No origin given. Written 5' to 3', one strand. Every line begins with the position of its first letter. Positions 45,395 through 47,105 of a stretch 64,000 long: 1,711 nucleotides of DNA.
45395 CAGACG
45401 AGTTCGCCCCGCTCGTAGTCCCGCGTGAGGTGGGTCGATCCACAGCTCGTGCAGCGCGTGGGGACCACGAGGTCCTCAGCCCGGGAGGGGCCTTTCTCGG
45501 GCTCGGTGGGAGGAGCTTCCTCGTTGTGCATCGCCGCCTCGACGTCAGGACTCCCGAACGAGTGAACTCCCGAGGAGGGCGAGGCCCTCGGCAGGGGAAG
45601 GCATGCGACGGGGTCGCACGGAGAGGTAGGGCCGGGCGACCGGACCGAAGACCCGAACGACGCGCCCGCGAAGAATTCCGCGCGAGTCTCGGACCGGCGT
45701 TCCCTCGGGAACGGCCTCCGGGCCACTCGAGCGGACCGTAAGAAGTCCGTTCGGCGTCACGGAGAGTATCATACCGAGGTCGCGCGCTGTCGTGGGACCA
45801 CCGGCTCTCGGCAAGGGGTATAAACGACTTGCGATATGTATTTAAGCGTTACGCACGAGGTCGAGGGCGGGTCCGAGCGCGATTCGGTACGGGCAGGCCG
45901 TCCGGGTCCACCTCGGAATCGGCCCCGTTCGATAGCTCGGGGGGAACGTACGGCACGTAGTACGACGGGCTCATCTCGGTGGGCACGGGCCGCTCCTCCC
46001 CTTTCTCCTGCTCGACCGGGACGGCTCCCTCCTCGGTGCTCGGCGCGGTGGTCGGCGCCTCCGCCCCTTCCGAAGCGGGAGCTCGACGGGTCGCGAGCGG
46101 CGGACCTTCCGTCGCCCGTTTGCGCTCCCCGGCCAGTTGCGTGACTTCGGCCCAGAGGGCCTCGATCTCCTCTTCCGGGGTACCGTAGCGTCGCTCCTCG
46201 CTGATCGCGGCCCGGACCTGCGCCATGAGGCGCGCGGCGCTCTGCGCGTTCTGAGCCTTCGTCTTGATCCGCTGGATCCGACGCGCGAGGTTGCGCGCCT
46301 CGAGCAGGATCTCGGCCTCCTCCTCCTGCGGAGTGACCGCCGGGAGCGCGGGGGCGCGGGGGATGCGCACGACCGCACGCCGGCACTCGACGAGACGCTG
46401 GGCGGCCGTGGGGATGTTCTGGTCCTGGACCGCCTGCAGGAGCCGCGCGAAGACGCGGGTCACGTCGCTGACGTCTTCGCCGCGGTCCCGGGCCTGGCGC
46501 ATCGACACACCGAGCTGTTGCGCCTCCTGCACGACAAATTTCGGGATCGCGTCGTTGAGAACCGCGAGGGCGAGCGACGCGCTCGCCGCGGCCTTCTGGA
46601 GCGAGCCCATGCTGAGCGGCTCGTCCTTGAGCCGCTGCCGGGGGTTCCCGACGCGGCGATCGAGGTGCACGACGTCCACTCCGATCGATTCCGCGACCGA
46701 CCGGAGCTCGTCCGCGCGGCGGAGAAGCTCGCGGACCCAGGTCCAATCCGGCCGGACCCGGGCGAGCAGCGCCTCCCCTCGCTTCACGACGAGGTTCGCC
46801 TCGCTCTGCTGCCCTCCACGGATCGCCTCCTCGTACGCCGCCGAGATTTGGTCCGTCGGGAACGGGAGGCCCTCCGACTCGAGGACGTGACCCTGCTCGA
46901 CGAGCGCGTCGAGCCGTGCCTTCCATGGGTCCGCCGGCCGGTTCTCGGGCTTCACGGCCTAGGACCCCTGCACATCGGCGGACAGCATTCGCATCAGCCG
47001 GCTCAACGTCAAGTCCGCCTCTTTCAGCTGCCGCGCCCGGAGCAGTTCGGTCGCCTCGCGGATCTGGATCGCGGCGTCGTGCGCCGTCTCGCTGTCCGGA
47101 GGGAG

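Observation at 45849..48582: MoaD/ThiS-like Gly-Gly ubiquitin-like gene upstream of two coiled-coil proteins, one with a zinc ribbon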

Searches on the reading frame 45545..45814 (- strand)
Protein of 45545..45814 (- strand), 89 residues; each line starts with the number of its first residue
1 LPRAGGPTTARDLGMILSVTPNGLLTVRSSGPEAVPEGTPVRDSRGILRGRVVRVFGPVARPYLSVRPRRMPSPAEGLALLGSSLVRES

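Call 3: search_protein_families(library=pfam, proteins=[window:45545-45814:-], max_evalue=1)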
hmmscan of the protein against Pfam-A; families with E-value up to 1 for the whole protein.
window:45545-45814:- (89 aa): 1 family
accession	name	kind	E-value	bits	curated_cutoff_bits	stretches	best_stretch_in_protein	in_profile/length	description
PF04410.20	Gar1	-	0.043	14.1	29.3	1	36-70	29-63/92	Gar1/Naf1 RNA binding region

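Call 4: search_protein_families(library=ncbifam, proteins=[window:45545-45814:-], max_evalue=1)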
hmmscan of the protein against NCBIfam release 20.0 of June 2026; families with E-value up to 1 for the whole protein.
window:45545-45814:- (89 aa): 6 families
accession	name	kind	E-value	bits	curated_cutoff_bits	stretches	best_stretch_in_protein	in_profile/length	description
NF009628.0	PRK13149.1-2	equivalog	2.2e-08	33.8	103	1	20-85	10-73/76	H/ACA RNA-protein complex component Gar1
NF009631.0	PRK13149.2-2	equivalog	4.2e-07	30.1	139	1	12-70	3-59/95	H/ACA RNA-protein complex component Gar1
NF009629.0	PRK13149.1-5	equivalog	3.2e-05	23.9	132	1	12-69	3-58/97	H/ACA RNA-protein complex component Gar1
NF009632.0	PRK13149.2-3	equivalog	0.00024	21.4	107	1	16-70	5-56/82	H/ACA RNA-protein complex component Gar1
NF009634.0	PRK13149.2-5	equivalog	0.00053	20.4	105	1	13-80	4-78/86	H/ACA RNA-protein complex component Gar1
NF009633.0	PRK13149.2-4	equivalog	0.048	13.8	114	1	39-67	26-54/68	H/ACA RNA-protein complex component Gar1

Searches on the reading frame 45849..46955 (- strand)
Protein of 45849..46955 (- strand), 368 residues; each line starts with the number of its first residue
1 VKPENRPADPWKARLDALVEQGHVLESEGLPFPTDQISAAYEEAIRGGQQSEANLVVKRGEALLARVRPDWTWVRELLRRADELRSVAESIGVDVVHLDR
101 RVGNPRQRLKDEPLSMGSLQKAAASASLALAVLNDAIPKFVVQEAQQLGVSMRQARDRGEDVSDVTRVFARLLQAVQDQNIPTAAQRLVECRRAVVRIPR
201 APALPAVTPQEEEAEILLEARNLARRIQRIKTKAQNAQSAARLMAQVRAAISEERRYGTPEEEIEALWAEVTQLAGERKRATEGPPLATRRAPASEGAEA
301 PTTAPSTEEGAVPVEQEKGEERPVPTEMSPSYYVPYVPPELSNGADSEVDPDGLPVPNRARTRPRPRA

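Call 3: search_protein_families(library=pfam, proteins=[window:45849-46955:-], max_evalue=1)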
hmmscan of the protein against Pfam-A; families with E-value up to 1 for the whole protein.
window:45849-46955:- (368 aa): 1 family
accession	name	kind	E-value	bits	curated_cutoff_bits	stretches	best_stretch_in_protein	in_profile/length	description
PF10740.15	DUF2529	-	0.068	13.2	22.3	1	226-274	12-59/169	Domain of unknown function (DUF2529)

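Call 4: search_protein_families(library=ncbifam, proteins=[window:45849-46955:-], max_evalue=1)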
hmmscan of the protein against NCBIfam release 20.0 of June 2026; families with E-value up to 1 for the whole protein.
window:45849-46955:- (368 aa): 1 family
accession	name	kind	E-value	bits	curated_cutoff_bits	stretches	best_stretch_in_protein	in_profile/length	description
NF006121.0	PRK08265.1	subfamily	0.042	13.3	294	1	66-106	178-217/263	short chain dehydrogenase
